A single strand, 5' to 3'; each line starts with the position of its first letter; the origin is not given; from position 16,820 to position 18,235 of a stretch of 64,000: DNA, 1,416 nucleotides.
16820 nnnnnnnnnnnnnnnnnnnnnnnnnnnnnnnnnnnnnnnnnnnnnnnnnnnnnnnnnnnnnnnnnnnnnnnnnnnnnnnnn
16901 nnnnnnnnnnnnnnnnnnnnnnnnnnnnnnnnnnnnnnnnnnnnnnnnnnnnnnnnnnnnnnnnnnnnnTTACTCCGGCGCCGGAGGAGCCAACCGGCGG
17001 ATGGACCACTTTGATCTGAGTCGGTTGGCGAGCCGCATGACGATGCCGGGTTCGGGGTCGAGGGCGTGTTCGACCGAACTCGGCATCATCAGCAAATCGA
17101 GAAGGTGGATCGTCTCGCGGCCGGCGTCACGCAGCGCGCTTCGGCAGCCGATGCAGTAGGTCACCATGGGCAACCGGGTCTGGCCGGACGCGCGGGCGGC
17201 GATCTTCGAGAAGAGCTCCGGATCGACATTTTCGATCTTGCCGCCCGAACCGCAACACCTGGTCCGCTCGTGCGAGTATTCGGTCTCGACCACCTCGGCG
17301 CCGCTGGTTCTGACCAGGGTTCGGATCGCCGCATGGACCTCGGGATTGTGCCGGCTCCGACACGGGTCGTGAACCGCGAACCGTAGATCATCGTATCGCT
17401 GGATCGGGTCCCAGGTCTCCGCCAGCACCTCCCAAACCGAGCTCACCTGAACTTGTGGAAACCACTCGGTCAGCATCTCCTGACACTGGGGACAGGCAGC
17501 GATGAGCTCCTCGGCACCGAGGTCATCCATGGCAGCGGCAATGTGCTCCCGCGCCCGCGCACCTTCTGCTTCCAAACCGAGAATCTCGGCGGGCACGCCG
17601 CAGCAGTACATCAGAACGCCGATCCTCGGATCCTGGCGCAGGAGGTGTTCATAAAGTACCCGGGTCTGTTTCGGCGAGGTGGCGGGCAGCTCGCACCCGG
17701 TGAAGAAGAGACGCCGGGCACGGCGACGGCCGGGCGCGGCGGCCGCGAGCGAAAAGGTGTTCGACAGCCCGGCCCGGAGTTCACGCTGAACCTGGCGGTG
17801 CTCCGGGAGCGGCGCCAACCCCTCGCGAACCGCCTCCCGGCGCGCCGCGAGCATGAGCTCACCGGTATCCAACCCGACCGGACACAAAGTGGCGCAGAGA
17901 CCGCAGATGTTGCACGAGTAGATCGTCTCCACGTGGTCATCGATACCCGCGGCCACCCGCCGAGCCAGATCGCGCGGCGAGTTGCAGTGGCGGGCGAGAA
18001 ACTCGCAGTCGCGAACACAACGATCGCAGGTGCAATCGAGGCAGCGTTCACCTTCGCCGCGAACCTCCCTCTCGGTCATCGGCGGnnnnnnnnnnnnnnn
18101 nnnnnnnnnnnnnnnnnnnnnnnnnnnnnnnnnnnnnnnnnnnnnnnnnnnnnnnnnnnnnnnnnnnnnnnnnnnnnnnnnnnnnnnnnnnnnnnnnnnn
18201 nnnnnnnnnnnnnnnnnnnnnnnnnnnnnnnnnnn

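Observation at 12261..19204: NuoEFG-like NADH module co-transcribed with a FAD/Fe-S/CCG fusion: a candidate NADH-dependent disulfide reductase distinct from Flx-Hdr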

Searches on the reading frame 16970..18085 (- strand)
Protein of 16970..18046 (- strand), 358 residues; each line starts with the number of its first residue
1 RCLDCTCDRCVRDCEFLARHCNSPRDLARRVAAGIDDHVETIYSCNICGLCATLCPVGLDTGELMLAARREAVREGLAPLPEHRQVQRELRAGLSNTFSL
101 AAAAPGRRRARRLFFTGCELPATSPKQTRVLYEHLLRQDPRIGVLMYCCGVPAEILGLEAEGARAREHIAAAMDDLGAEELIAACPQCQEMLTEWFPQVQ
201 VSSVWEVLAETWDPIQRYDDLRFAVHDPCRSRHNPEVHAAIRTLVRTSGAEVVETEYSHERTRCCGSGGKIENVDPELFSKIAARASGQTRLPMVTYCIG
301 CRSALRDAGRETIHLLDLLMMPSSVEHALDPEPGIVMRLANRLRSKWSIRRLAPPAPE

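Call 51: search_solved_structures(query=window:16970-18046:-, max_evalue=1, show_alignments=2)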
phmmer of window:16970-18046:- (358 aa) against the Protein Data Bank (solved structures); distinct sequences matched with E-value up to 1: 16.
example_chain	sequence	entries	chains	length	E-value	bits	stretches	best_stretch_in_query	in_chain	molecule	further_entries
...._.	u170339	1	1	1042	3.5e-05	26.5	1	222-307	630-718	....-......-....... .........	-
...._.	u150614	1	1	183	0.0028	20.2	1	6-86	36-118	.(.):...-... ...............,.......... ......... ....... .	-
8rvu_c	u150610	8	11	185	0.0028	20.2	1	6-86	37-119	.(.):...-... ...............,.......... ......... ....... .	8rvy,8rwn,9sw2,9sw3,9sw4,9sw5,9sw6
9sfi_E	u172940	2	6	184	0.0086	18.6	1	6-93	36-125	H(2)/formate:CoB-CoM heterodisulfide,ferredoxin reductase subunit C2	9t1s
5odc_C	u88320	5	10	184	0.015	17.8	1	6-77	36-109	Heterodisulfide reductase, subunit C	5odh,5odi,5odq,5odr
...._B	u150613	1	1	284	0.057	15.9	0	233-277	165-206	H(2):CoB-CoM heterodisulfide,ferredoxin reductase subunit B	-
8rvu_b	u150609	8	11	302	0.069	15.6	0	233-277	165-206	H(2):CoB-CoM heterodisulfide,ferredoxin reductase subunit B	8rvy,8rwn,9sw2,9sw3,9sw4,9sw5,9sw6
9fq7_2N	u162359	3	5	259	0.072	15.6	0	37-57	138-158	Succinate dehydrogenase [ubiquinone] iron-sulfur subunit, mitochondrial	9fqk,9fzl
9mqx_A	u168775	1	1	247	0.089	15.3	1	6-59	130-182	NADH:ubiquinone oxidoreductase chain G-like protein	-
9kps_B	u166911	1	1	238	0.29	13.6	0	22-57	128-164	Succinate dehydrogenase [ubiquinone] iron-sulfur subunit, mitochondrial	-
9kpt_B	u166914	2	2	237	0.32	13.5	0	22-57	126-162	Succinate dehydrogenase [ubiquinone] iron-sulfur subunit, mitochondrial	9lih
9qdl_B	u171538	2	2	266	0.32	13.4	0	22-57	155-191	Succinate dehydrogenase [ubiquinone] iron-sulfur subunit, mitochondrial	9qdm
9kq3_B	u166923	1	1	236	0.33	13.4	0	22-57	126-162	Succinate dehydrogenase [ubiquinone] iron-sulfur subunit, mitochondrial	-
9lig_B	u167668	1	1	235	0.36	13.3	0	22-57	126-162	Succinate dehydrogenase [ubiquinone] iron-sulfur subunit, mitochondrial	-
7bkb_C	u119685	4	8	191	0.4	13.1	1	6-87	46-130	CoB--CoM heterodisulfide reductase subunit C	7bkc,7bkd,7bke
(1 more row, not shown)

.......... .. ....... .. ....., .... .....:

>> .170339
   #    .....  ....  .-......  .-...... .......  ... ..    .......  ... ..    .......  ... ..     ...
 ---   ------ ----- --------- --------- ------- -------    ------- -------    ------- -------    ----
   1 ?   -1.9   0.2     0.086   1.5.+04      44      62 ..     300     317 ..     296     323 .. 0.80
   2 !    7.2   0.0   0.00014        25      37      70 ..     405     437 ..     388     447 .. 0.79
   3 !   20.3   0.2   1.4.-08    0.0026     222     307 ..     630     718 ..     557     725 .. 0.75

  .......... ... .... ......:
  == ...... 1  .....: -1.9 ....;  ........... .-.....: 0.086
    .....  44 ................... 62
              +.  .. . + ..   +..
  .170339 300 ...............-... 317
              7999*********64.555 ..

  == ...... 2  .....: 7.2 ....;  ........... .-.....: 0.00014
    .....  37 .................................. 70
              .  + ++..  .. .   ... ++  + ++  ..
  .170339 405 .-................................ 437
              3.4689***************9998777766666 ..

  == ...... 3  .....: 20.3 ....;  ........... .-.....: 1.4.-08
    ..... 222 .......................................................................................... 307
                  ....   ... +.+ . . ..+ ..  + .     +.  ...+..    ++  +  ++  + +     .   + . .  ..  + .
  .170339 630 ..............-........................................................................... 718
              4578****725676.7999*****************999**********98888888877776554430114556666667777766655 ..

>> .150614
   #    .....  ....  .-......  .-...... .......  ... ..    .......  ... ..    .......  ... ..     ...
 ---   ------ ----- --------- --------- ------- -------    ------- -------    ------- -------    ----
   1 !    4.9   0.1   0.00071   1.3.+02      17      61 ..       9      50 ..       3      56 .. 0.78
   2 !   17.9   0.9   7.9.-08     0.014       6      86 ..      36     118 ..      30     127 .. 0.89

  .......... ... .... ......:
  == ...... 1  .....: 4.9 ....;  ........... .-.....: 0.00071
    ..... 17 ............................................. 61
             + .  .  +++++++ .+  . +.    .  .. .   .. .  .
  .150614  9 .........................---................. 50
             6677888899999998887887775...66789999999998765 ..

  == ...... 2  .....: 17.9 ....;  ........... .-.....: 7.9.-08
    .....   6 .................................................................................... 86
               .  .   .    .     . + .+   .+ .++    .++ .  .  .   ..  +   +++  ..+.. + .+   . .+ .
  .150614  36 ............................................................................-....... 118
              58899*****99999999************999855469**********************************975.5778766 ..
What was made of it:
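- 17867..18061 (-): FUS HdrC-like dicluster domain (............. plus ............). Weak HdrC matches (call 51).
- Closest known: HdrD / HdrBC, DsrK, TfrB. Different: Sequence similarity to solved HdrB/HdrC is marginal (call 51).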

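Call 72: predict_structure(alignment_id=A5)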
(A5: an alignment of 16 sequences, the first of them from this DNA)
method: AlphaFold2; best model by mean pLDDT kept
length: 371 residues; sequences in the alignment: 16
mean_pLDDT: 82.9   pTM: 0.85
mean pLDDT of the five models: 82.9, 82.6, 81.8, 79.9, 78.2
residues with pLDDT >= 90: 135; 70-90: 173; 50-70: 55; < 50: 8
segments of 3 or more residues with pLDDT < 50: 271-273, 279-281
pLDDT, mean of each block of 10 residues (from residue 1): 59 63 74 67 68 76 70 72 83 86 87 95 96 90 94 96 82 89 97 93 90 95 88 90 81 94 82 51 74 84 89 84 89 82 80 95 86 47
secondary structure, 60 per line:
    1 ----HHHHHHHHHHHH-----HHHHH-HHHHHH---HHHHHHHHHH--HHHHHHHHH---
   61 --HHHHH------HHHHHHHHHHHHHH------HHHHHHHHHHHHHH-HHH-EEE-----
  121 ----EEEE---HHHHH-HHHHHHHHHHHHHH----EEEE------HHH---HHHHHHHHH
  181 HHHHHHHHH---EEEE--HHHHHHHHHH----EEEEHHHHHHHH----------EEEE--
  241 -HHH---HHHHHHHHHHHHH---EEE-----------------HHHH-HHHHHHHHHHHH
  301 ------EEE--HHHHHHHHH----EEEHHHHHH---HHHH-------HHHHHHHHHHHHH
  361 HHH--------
elements in order: H5-16 H22-26 H28-33 H37-46 H49-57 H63-67 H74-87 H94-107 E113-115 E125-128 H132-136 H138-151 E156-159 H172-189 E193-196 H199-208 E213-216 H217-224 E235-238 H248-260 E264-266 H284-287 H289-300 E307-309 H312-320 E325-327 H328-333 H337-340 H348-363

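Call 74: fold_search(model_id=the predicted structure, library=pdb)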
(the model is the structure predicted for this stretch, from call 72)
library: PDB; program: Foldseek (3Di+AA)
matches with E <= 10: 1127; with E <= 0.001: 5
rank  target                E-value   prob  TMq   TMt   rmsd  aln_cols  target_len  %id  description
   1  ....                  2.7e-11  1.00  0.61  0.33   8.4       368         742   19  Structure of Mycobacterium smegmatis EtfD (released 2025-05-21)
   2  9a6l_A                4.0e-06  1.00  0.44  0.65   4.2       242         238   15  Integrative model of LUTA-LUTB by crosslinking MS and deep learning (released 2024-09-18)
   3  2oho_B                6.6e-04  0.99  0.24  0.31  11.4       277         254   10  Structural Basis for Glutamate Racemase Inhibitor (released 2007-09-25)
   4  4p98                  7.7e-04  0.97  0.22  0.25  10.6       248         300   13  ABC transporter system solute-bindng protein from Conexibacter woesei DSM 14684 (released 2014-04-16)
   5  3s7z_A                8.5e-04  1.00  0.25  0.36  10.0       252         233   12  Crystal Structure of Putative Aspartate Racemase from Salmonella Typhimurium Complexed with Succinate (released 2011-10-05)
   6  4joq_B                1.1e-03  0.97  0.18  0.22  11.5       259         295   10  Putative ribose ABC transporter, periplasmic solute-binding protein from Rhodobacter sphaeroides (released 2013-04-10)
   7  3s81_C                1.2e-03  0.99  0.24  0.33   9.8       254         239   11  Crystal Structure of Putative Aspartate Racemase from Salmonella Typhimurium (released 2011-06-15)
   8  3kwl                  1.7e-03  1.00  0.48  0.38   9.4       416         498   11  Crystal structure of a hypothetical protein from Helicobacter pylori (released 2010-12-01)
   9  3s7z_B                1.7e-03  0.99  0.25  0.34   9.6       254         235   11  Crystal Structure of Putative Aspartate Racemase from Salmonella Typhimurium Complexed with Succinate (released 2011-10-05)
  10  2jfo_A                1.8e-03  0.97  0.25  0.31  11.2       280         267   13  Crystal structure of Enterococcus faecalis glutamate racemase in complex with D- and L-Glutamate (released 2007-07-03)
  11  3s81_D                1.9e-03  0.99  0.24  0.34   9.6       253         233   12  Crystal Structure of Putative Aspartate Racemase from Salmonella Typhimurium (released 2011-06-15)
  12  8fxt                  2.0e-03  0.92  0.22  0.25  12.7       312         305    9  Escherichia coli periplasmic Glucose-Binding Protein glucose complex: Acrylodan conjugate attached at W183C (released 2023-08-30)
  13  2oho_A                2.1e-03  0.99  0.24  0.30  10.1       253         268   11  Structural Basis for Glutamate Racemase Inhibitor (released 2007-09-25)
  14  5evc_B                2.1e-03  0.97  0.24  0.33   9.8       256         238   13  Crystal structure of putative aspartate racemase from Salmonella Typhimurium complexed with sulfate and potassium (released 2015-12-02)
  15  3s81_B                2.2e-03  0.98  0.24  0.33   9.8       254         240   11  Crystal Structure of Putative Aspartate Racemase from Salmonella Typhimurium (released 2011-06-15)
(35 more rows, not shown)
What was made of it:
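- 17117..17719 (-): FUS double CCG module. CCG1 uses C448, C478, C479, C515, C518. CCG2 uses C559, C594, C595, C628, C631. Best fold matches are EtfD and then LutA (call 74).
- Closest known: Mycobacterial EtfD. Same: These are the best fold matches for the dicluster plus 2xCCG half: TM 0.61 normalised to the query for EtfD, and TM 0.65 normalised to the target for LutA (call 74).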
